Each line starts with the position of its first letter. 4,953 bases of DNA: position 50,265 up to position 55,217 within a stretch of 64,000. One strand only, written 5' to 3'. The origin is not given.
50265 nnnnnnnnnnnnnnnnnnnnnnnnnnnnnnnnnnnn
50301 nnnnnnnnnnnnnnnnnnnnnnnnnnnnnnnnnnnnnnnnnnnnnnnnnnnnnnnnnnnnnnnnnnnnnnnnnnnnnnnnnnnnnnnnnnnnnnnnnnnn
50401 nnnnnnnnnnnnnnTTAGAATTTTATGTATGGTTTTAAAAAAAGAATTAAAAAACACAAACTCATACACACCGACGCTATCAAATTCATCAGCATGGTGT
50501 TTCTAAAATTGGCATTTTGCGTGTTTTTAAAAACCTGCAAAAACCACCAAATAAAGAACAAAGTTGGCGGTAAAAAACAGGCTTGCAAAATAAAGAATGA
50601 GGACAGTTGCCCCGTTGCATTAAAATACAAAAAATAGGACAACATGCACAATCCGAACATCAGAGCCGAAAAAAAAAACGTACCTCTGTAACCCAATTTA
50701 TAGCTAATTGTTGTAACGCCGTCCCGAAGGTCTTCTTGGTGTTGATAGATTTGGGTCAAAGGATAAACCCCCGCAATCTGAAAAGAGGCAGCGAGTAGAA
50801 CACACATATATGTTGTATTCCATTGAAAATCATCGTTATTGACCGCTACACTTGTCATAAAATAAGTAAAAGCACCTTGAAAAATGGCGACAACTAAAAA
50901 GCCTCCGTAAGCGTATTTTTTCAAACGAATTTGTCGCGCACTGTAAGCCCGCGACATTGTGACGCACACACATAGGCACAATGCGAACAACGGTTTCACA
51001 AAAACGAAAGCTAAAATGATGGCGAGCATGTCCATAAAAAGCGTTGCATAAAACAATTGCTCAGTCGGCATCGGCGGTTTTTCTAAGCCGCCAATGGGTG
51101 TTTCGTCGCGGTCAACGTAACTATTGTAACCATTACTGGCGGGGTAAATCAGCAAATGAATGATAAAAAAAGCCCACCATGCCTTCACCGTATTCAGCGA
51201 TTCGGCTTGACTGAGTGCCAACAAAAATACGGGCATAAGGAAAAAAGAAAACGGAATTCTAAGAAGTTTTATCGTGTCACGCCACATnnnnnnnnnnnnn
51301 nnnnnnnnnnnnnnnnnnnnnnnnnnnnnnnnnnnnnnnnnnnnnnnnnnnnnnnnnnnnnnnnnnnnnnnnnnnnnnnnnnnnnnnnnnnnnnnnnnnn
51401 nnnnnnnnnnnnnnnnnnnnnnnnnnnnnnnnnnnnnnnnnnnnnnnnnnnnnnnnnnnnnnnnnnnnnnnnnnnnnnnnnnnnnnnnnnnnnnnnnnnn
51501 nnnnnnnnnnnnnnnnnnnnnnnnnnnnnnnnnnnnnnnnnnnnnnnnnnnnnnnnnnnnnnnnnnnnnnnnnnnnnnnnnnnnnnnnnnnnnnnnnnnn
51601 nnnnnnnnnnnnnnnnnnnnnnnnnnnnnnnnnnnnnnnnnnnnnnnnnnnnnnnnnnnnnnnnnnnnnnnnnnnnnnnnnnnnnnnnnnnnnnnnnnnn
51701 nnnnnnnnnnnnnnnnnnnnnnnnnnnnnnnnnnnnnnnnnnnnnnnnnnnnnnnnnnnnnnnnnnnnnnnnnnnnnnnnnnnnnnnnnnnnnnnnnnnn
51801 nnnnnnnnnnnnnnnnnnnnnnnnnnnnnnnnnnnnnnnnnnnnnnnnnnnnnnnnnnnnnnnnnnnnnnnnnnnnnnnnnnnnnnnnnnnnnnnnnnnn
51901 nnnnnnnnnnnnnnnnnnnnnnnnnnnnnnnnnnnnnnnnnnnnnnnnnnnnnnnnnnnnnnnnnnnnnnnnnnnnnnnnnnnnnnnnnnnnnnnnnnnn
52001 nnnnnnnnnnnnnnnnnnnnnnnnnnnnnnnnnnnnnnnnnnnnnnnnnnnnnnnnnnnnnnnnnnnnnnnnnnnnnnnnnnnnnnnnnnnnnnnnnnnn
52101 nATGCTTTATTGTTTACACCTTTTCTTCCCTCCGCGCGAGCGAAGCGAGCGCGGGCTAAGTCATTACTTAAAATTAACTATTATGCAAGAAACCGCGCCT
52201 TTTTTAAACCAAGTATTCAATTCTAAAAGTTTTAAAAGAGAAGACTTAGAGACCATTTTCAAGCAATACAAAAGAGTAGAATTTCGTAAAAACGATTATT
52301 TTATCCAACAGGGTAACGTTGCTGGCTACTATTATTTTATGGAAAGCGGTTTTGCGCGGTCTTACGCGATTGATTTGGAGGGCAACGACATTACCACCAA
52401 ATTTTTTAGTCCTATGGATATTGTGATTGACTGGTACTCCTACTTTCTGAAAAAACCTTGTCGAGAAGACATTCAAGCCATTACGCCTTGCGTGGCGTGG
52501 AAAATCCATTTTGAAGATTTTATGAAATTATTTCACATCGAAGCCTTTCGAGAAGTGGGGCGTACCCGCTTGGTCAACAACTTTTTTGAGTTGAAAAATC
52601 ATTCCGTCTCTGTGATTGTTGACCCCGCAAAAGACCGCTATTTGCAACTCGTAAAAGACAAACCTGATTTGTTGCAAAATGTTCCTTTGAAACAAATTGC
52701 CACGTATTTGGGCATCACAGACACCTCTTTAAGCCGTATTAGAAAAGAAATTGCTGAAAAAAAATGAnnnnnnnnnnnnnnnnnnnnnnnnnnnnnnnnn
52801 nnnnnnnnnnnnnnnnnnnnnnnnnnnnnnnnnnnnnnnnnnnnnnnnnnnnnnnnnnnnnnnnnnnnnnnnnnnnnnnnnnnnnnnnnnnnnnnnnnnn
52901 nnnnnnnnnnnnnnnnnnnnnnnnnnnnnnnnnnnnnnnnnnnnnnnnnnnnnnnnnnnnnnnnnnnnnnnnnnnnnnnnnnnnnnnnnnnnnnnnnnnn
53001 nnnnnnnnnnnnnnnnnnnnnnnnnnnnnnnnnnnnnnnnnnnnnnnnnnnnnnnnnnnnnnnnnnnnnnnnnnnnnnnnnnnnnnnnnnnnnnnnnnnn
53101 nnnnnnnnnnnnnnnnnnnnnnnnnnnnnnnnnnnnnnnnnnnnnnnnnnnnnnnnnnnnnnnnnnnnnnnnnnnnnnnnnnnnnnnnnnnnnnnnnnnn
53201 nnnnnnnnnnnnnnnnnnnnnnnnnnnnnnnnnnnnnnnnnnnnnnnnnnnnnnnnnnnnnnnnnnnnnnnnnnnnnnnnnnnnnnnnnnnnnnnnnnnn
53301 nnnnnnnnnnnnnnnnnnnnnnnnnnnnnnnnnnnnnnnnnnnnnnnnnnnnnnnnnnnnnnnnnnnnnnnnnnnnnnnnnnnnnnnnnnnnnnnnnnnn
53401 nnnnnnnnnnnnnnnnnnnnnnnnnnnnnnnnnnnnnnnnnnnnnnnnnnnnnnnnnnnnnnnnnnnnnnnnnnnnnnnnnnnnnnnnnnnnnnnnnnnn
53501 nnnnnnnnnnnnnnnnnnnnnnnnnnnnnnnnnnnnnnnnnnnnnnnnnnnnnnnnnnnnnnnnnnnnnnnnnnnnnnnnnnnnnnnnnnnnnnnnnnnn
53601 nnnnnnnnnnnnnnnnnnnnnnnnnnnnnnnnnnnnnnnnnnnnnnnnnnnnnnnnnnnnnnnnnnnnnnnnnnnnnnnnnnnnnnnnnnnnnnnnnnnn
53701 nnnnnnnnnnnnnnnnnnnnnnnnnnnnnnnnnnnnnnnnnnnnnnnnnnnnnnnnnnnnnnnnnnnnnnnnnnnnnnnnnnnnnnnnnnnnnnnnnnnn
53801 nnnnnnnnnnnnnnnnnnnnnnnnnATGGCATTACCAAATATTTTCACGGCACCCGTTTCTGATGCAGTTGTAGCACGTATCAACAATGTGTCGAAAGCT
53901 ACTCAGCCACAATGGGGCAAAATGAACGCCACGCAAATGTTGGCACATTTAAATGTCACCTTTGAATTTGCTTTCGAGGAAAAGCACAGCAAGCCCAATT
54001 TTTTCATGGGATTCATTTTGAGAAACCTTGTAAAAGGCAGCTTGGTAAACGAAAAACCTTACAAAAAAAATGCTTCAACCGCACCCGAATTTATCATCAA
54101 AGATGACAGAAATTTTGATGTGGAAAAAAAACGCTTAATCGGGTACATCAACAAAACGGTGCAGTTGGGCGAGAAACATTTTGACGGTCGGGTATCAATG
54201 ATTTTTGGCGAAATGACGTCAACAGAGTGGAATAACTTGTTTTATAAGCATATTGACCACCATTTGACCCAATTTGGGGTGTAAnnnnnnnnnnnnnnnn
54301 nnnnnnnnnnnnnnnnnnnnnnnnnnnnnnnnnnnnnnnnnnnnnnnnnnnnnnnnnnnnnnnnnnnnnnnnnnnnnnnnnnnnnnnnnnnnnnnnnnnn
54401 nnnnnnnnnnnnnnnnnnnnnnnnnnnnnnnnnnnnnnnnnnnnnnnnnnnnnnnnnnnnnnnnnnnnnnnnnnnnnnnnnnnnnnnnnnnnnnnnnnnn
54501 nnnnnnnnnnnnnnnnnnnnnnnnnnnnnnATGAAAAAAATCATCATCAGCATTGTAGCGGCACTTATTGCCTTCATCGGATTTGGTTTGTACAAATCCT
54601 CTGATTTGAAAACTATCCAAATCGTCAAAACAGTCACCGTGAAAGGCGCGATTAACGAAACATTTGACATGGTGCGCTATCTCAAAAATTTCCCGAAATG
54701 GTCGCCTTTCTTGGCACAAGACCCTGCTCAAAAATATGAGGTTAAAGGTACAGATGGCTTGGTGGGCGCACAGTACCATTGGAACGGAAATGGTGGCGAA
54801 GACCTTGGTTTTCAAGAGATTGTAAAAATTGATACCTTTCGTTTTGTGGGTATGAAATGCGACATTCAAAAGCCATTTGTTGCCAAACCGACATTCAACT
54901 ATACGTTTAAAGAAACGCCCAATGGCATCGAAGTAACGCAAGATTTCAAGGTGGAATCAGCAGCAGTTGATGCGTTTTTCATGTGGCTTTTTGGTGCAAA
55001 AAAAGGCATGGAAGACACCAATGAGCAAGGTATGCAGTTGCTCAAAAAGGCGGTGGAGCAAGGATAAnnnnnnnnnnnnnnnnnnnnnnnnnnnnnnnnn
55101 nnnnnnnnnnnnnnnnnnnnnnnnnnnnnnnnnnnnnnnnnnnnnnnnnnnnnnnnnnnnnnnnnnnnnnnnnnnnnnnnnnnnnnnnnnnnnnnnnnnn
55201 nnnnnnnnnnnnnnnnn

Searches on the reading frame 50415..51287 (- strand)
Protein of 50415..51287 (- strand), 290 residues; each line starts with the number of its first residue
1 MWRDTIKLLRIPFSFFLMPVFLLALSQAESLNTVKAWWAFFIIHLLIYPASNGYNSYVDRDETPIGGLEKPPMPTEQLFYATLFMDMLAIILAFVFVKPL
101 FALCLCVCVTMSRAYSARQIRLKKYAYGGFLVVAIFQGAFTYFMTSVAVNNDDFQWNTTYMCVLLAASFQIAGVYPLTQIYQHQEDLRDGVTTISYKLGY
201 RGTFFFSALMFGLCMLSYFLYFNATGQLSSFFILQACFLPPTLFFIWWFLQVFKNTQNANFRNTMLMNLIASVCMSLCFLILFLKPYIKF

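Call 18: search_protein_families(library=pfam, proteins=[window:50415-51287:-], max_evalue=0.00001)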
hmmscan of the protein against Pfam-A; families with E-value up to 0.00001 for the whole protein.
window:50415-51287:- (290 aa): 1 family
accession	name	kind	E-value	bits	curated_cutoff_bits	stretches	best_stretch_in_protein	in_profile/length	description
PF01040.23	UbiA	-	4.1e-17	62.7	34.2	1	17-268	2-248/250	UbiA prenyltransferase family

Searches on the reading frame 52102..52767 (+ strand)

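Call 18: search_protein_families(library=pfam, proteins=[window:52102-52767:+], max_evalue=0.00001)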
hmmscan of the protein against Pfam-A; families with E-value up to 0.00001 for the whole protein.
window:52102-52767:+ (221 aa): 1 family
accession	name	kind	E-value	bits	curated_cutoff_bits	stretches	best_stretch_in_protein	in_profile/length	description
PF00027.35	cNMP_binding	-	1.1e-12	48.2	27.5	1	59-144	2-86/89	Cyclic nucleotide-binding domain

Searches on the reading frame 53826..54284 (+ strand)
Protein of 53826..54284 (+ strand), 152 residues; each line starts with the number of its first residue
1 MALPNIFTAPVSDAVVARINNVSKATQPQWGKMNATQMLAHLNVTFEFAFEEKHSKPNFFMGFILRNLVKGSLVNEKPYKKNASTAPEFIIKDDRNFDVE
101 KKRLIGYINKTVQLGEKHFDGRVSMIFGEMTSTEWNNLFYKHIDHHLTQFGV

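Call 58: search_protein_families(library=pfam, proteins=[window:53826-54284:+], max_evalue=0.0001)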
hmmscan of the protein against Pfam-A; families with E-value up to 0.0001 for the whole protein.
window:53826-54284:+ (152 aa): 1 family
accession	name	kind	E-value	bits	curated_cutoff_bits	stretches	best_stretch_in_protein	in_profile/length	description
PF07606.16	DUF1569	-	1e-06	29.4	21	1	12-150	12-149/152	Protein of unknown function (DUF1569)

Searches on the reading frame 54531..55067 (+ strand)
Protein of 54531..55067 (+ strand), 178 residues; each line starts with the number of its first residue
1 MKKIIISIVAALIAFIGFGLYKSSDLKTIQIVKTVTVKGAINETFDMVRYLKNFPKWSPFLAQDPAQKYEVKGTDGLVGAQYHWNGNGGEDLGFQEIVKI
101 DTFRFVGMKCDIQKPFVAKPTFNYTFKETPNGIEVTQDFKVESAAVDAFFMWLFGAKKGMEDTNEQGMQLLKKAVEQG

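Call 18: search_protein_families(library=pfam, proteins=[window:54531-55067:+], max_evalue=0.00001)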
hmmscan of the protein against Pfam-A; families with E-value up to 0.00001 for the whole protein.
window:54531-55067:+ (178 aa): 1 family
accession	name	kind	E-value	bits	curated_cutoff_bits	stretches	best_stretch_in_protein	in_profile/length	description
PF10604.15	Polyketide_cyc2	-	8.8e-08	33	27.4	1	29-176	2-142/142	Polyketide cyclase / dehydrase and lipid transport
